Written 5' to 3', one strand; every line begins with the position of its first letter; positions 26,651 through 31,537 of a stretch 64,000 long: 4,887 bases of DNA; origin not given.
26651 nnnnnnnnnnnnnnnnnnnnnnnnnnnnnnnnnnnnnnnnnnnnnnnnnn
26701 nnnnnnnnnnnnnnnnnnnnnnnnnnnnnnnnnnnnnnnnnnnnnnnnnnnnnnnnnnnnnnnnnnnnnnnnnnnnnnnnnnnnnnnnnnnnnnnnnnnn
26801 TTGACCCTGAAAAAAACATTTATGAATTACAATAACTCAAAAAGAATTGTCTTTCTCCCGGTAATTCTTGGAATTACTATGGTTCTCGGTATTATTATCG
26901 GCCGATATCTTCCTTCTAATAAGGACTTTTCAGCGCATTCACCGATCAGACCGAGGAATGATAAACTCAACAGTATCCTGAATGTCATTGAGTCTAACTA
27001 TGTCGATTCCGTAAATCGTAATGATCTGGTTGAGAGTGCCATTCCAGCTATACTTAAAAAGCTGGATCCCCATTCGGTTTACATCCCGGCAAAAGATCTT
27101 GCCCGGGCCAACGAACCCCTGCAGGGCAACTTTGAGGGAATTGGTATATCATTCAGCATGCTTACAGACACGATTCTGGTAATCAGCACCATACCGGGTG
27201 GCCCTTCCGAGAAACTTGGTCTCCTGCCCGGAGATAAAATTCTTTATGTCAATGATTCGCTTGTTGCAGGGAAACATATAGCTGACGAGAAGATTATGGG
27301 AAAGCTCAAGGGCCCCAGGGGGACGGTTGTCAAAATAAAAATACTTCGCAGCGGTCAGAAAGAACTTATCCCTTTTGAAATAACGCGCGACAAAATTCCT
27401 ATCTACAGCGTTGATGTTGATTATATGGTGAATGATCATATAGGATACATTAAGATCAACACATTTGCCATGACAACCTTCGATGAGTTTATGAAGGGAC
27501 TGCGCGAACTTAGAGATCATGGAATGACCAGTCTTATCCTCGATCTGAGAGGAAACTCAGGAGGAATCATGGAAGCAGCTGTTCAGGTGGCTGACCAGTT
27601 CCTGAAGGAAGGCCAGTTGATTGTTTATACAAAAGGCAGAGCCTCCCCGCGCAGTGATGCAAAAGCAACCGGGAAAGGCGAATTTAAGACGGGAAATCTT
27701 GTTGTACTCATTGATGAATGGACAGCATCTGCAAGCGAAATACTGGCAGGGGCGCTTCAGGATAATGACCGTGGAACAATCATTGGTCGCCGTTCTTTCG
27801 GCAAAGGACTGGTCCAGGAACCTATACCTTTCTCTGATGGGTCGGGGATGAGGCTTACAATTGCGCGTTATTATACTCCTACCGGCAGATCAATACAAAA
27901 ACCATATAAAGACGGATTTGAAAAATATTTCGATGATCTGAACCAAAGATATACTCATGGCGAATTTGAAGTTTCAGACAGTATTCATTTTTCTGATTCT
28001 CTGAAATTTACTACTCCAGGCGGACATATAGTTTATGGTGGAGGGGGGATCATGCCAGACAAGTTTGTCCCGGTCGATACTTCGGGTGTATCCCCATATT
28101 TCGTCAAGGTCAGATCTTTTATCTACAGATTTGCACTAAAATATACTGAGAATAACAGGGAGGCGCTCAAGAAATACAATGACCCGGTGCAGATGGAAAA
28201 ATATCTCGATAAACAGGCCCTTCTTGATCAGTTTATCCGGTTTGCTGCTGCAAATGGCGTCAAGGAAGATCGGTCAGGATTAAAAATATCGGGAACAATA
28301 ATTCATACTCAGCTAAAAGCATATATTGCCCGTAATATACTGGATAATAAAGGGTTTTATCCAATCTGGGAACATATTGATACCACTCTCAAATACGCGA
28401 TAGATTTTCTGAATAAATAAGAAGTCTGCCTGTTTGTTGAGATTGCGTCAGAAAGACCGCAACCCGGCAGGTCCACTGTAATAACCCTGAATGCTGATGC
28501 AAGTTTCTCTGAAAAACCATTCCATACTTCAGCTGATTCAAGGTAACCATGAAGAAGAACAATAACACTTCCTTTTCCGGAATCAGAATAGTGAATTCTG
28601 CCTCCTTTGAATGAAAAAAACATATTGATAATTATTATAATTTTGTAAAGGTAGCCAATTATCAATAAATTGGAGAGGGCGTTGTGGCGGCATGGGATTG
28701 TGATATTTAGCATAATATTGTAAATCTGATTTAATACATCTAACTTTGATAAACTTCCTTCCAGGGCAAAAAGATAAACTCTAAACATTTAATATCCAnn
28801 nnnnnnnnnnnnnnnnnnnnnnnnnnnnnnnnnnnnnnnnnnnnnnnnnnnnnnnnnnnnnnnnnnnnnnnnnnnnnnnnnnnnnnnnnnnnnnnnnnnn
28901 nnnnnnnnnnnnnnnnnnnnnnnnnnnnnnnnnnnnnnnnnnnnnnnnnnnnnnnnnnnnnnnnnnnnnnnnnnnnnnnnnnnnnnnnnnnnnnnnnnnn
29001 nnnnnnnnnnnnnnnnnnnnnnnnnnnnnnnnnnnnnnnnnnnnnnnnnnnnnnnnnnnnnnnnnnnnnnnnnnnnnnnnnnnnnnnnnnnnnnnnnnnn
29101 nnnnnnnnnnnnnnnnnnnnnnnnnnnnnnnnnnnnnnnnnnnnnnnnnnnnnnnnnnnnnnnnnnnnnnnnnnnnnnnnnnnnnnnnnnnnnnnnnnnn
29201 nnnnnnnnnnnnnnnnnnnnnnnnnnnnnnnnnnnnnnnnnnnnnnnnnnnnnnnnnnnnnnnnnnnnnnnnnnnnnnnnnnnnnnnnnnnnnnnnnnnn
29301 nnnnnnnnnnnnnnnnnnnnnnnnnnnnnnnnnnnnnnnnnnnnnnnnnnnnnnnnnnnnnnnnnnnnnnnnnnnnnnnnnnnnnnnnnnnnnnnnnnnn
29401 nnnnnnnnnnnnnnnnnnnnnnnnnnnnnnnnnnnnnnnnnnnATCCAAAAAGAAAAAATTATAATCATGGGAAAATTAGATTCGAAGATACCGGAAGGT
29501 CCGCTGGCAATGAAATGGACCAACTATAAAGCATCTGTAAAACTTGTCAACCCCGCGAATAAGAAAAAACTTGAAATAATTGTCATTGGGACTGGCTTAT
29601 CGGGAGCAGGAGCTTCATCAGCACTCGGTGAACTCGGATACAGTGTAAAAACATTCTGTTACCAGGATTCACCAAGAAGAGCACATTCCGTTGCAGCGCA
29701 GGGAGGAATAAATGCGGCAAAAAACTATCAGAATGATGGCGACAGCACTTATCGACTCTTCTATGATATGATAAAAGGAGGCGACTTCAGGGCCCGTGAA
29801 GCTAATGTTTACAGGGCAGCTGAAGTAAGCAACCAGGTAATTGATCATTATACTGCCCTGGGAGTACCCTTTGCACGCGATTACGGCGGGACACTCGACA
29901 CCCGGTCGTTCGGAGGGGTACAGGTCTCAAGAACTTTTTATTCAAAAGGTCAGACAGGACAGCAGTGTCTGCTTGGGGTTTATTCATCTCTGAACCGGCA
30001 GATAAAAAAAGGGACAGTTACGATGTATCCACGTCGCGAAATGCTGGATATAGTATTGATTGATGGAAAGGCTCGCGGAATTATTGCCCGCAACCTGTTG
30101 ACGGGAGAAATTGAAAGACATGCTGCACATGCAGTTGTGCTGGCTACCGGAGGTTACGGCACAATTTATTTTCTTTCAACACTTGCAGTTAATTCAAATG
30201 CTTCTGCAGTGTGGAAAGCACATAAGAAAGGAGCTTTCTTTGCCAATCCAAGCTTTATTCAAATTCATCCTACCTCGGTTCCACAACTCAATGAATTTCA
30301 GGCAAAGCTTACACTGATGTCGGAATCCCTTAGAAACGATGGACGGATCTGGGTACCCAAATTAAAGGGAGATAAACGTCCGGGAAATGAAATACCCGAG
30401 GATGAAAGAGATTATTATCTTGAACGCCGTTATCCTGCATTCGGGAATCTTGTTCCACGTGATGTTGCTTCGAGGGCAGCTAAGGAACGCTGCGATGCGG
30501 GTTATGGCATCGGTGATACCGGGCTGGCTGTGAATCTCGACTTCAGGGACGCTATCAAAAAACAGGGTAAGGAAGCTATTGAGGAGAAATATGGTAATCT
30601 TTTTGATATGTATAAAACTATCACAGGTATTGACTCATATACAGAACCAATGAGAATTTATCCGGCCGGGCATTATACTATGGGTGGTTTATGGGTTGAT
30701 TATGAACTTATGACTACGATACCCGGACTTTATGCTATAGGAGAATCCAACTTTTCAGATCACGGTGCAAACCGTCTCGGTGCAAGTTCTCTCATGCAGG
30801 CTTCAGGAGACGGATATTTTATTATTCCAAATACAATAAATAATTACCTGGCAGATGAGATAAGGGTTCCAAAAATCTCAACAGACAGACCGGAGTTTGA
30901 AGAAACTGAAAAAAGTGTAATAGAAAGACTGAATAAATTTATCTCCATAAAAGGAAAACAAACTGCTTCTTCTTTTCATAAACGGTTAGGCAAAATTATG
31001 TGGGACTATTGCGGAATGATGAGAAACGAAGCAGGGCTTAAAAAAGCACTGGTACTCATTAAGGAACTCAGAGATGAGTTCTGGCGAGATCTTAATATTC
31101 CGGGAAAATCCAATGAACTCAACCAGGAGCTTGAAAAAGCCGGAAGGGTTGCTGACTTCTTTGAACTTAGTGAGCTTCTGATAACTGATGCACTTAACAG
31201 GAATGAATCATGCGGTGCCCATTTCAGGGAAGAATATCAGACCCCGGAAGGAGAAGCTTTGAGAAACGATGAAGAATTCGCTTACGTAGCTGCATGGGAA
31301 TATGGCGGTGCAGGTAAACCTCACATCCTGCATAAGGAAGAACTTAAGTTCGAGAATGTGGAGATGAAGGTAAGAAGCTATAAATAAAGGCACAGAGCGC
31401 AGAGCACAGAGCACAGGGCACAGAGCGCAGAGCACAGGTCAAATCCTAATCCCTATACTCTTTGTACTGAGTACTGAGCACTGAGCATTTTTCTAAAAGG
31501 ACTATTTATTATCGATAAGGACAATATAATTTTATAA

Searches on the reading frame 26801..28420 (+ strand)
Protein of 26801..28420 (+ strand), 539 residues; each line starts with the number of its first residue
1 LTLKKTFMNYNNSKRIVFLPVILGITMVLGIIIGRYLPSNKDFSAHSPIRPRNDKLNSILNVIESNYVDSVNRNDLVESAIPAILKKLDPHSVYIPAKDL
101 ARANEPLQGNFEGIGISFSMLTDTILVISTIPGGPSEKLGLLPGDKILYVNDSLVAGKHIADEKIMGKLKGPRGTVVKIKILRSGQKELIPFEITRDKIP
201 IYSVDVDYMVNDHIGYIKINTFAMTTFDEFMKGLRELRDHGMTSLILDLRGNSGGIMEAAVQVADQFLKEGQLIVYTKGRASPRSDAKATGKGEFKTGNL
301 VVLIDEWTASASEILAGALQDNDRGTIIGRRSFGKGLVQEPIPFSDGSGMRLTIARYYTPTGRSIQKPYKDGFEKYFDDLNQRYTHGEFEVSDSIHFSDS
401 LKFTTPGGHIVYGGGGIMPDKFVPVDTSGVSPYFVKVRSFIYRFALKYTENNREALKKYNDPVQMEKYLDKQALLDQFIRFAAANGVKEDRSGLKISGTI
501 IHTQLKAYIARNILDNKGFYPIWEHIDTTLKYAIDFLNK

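Call 61: search_protein_families(library=pfam, proteins=[window:26801-28420:+], max_evalue=0.00001)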
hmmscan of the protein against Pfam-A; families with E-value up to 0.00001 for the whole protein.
window:26801-28420:+ (539 aa): 4 families
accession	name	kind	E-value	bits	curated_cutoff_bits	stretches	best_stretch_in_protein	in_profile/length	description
PF03572.23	Peptidase_S41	-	2.1e-51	174.2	24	1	213-367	1-156/165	Peptidase family S41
PF13180.12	PDZ_2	-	3.1e-09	37.4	27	1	113-188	2-74/80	PDZ domain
PF22694.1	CtpB_N-like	-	3.2e-07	31.1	27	1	53-96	38-82/85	Activating protease CtpB N-terminal domain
PF00595.29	PDZ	-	3.6e-06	27.7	23.2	1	112-181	10-80/81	PDZ domain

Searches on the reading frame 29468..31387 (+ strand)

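Call 61: search_protein_families(library=pfam, proteins=[window:29468-31387:+], max_evalue=0.00001)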
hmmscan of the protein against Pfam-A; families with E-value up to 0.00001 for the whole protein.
window:29468-31387:+ (639 aa): 2 families
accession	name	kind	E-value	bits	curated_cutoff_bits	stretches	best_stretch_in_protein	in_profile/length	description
PF00890.30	FAD_binding_2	-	1.1e-50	173.6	20.4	1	37-442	2-414/414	FAD binding domain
PF02910.25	Succ_DH_flav_C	-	1.4e-37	129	20.8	1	504-638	1-130/130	Fumarate reductase flavoprotein C-term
